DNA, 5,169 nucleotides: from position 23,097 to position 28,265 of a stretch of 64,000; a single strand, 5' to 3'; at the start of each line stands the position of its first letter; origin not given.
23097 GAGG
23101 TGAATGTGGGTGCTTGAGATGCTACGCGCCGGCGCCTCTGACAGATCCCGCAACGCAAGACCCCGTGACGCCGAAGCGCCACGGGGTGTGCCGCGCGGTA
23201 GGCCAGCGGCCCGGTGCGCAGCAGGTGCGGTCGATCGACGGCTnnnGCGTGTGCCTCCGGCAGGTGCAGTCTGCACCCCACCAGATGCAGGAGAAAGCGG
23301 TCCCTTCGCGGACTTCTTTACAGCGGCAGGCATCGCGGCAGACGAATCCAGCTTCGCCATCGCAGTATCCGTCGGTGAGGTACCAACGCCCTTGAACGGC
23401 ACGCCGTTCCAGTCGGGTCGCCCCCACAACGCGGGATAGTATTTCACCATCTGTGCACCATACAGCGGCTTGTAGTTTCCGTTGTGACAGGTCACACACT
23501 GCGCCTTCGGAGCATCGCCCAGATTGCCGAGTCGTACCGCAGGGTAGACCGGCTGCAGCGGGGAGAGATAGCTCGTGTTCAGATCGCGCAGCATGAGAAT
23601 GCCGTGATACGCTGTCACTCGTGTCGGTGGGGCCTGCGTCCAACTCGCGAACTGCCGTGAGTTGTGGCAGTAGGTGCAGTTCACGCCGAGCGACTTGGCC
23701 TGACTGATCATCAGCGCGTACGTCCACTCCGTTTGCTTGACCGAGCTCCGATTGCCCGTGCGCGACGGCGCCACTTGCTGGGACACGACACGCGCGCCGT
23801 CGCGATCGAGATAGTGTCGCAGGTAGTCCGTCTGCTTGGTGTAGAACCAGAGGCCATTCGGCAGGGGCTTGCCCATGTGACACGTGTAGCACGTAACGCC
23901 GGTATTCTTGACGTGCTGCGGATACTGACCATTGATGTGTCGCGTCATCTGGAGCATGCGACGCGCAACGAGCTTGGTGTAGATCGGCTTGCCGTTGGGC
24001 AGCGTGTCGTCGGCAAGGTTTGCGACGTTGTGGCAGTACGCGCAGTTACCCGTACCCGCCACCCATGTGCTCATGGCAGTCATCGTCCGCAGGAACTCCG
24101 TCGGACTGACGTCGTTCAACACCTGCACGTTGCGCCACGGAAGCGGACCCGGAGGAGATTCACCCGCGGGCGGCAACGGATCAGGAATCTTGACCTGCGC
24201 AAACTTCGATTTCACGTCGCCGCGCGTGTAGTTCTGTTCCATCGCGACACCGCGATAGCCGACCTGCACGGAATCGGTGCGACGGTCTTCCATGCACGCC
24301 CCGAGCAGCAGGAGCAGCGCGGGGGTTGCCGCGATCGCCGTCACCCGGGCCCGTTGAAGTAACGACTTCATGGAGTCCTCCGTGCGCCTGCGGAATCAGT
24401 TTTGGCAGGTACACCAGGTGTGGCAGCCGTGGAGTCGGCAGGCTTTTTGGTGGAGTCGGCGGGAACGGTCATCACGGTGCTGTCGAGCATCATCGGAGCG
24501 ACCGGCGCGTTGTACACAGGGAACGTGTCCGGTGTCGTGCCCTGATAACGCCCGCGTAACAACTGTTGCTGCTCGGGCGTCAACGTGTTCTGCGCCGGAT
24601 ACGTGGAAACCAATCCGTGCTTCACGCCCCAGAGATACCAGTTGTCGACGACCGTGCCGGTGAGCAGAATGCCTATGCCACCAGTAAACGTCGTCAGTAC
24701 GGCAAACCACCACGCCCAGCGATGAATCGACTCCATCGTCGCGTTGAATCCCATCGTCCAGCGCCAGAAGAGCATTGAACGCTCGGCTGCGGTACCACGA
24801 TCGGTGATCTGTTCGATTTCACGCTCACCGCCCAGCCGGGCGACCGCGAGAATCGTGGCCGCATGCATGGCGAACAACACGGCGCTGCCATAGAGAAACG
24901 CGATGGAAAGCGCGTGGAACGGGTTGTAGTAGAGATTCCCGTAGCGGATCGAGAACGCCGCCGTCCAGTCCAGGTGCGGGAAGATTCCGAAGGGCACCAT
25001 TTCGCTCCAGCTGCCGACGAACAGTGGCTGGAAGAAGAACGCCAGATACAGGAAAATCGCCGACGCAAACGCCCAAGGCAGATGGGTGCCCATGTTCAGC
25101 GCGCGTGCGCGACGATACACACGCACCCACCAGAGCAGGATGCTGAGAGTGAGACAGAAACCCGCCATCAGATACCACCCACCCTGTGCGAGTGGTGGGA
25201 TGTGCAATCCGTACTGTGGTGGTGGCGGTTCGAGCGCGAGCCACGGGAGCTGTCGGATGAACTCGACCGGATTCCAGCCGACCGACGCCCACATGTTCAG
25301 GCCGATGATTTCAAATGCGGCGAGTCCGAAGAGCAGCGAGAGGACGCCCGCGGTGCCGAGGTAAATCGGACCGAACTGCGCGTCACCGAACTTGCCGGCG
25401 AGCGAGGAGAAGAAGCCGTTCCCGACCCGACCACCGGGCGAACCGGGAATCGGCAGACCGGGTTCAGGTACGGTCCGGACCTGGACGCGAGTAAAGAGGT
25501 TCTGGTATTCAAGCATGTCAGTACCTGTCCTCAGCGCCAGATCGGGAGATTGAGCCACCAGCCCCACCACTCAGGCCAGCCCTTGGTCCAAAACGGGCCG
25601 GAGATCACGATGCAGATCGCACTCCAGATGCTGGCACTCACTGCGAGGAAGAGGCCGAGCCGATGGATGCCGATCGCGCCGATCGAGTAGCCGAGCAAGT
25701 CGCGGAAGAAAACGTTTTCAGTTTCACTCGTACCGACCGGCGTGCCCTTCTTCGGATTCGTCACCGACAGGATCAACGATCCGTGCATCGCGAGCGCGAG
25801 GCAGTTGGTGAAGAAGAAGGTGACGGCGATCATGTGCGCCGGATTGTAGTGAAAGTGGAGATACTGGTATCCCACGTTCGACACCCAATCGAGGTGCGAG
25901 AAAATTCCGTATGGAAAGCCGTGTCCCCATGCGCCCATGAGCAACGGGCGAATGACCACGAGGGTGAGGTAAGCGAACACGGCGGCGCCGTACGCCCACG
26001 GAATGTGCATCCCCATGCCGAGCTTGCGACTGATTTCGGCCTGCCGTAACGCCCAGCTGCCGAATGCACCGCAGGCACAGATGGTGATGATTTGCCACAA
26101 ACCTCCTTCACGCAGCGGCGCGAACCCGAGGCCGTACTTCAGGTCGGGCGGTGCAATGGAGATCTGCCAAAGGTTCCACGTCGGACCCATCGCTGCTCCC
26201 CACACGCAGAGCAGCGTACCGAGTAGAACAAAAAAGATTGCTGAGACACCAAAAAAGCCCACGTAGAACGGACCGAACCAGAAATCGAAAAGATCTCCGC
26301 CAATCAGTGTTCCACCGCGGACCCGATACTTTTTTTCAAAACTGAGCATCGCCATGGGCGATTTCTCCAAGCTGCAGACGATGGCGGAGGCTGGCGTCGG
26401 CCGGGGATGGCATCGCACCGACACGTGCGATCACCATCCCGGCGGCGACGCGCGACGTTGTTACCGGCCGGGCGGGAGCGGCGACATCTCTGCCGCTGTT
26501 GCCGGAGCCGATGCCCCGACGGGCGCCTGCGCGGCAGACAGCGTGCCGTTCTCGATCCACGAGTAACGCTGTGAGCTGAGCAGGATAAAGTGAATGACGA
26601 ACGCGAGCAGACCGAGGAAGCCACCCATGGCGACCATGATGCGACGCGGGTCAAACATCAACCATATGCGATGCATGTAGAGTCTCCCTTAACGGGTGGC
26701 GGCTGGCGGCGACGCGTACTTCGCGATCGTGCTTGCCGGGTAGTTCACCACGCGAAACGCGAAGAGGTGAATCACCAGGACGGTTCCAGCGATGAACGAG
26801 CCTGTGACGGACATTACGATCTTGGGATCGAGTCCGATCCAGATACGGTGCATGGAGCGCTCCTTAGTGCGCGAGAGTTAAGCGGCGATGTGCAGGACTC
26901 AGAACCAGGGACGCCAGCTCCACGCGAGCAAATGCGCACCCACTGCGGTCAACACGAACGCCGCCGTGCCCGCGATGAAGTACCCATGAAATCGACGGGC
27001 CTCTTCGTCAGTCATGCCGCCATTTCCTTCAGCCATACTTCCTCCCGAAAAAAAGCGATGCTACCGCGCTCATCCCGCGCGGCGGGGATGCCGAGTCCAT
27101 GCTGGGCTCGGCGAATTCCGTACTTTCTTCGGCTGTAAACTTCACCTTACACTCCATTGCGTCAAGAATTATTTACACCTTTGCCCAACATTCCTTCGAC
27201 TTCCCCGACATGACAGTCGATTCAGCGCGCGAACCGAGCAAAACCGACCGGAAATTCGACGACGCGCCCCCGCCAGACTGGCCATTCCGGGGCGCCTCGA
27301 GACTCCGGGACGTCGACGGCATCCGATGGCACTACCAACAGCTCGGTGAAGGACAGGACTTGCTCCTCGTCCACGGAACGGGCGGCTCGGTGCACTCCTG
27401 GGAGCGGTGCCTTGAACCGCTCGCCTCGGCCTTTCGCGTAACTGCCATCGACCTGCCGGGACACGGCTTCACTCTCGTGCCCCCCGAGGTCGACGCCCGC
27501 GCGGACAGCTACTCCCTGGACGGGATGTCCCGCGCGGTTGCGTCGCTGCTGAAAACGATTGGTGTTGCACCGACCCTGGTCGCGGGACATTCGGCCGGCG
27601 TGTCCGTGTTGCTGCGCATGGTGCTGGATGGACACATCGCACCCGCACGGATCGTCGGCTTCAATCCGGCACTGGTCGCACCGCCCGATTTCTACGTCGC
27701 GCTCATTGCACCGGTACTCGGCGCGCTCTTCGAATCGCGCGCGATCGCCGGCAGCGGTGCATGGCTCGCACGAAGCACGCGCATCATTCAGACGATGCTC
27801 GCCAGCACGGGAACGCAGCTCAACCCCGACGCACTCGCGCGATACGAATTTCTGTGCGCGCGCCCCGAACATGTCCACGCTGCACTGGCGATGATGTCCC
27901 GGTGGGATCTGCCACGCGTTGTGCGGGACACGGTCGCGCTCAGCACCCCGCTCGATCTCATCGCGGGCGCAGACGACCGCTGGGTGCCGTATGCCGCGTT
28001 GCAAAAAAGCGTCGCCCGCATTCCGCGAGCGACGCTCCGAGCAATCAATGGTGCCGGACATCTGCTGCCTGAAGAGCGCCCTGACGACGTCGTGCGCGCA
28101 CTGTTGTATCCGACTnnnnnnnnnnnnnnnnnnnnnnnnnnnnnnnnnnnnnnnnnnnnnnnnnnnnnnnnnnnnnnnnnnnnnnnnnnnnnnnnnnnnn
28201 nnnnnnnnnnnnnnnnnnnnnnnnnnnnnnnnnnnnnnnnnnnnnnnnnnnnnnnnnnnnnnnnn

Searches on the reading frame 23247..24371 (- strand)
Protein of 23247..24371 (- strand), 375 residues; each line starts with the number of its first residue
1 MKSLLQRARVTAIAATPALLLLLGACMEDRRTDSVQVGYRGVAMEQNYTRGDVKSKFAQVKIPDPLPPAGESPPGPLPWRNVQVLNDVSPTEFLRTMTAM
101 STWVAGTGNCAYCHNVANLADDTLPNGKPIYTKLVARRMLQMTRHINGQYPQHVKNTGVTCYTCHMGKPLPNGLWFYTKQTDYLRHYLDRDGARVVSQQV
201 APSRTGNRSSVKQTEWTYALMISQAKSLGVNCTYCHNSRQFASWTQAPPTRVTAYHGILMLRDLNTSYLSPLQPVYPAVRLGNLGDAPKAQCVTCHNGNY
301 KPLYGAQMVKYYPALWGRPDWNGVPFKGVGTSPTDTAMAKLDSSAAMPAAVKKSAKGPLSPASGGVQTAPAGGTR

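Call 52: search_protein_families(library=pfam, proteins=[window:23247-24371:-], max_evalue=0.00001)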
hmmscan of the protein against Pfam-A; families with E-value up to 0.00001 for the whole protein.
window:23247-24371:- (375 aa): 1 family
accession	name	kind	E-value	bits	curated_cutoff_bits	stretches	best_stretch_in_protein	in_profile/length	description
PF02276.23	CytoC_RC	-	1.3e-98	330.6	22.4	2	180-315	174-309/310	Photosynthetic reaction centre cytochrome C subunit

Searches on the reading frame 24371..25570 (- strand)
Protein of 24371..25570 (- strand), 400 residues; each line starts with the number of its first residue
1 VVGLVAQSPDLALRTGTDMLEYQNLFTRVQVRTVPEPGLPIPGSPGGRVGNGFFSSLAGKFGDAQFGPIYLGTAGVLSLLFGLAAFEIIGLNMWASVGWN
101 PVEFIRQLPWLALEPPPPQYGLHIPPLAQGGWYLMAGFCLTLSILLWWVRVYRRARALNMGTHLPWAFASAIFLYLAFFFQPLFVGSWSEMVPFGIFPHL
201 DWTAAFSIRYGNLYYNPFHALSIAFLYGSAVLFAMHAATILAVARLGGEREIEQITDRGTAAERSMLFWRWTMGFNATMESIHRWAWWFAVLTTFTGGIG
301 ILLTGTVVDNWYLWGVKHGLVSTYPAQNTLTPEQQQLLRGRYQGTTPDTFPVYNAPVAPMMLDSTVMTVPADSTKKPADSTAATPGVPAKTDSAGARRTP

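Call 52: search_protein_families(library=pfam, proteins=[window:24371-25570:-], max_evalue=0.00001)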
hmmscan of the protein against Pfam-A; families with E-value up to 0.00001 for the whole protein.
window:24371-25570:- (400 aa): 1 family
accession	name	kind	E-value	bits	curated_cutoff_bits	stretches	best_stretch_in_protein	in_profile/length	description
PF00124.24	Photo_RC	-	3.1e-101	338.4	27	1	69-320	1-259/260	Photosynthetic reaction centre protein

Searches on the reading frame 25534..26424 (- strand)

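Call 52: search_protein_families(library=pfam, proteins=[window:25534-26424:-], max_evalue=0.00001)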
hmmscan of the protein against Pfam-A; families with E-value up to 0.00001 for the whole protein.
window:25534-26424:- (297 aa): 1 family
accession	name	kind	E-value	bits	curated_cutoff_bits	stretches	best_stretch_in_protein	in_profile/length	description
PF00124.24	Photo_RC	-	2.8e-98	328.7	27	1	53-296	1-260/260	Photosynthetic reaction centre protein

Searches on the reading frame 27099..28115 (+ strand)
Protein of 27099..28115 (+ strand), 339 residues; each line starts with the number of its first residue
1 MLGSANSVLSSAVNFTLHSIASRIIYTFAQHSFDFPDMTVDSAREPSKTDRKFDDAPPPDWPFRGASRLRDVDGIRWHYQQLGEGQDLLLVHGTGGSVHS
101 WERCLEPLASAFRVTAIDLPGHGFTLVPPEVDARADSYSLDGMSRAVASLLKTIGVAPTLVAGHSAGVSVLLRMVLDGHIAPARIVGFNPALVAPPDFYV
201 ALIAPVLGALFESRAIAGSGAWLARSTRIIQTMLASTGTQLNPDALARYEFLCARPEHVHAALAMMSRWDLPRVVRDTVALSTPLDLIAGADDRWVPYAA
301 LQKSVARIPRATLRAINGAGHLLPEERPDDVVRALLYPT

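Call 52: search_protein_families(library=pfam, proteins=[window:27099-28115:+], max_evalue=0.00001)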
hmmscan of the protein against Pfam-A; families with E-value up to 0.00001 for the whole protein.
window:27099-28115:+ (339 aa): 3 families
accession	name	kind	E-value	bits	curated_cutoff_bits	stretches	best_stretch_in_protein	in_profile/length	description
PF12697.13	Abhydrolase_6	-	2.3e-21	77.9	26.3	1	88-334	1-217/217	Alpha/beta hydrolase family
PF00561.26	Abhydrolase_1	-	1e-17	65.1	25.8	1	88-328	3-245/245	alpha/beta hydrolase fold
PF12146.15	Hydrolase_4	-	1.2e-12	48.1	27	1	88-326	7-237/239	Serine aminopeptidase, S33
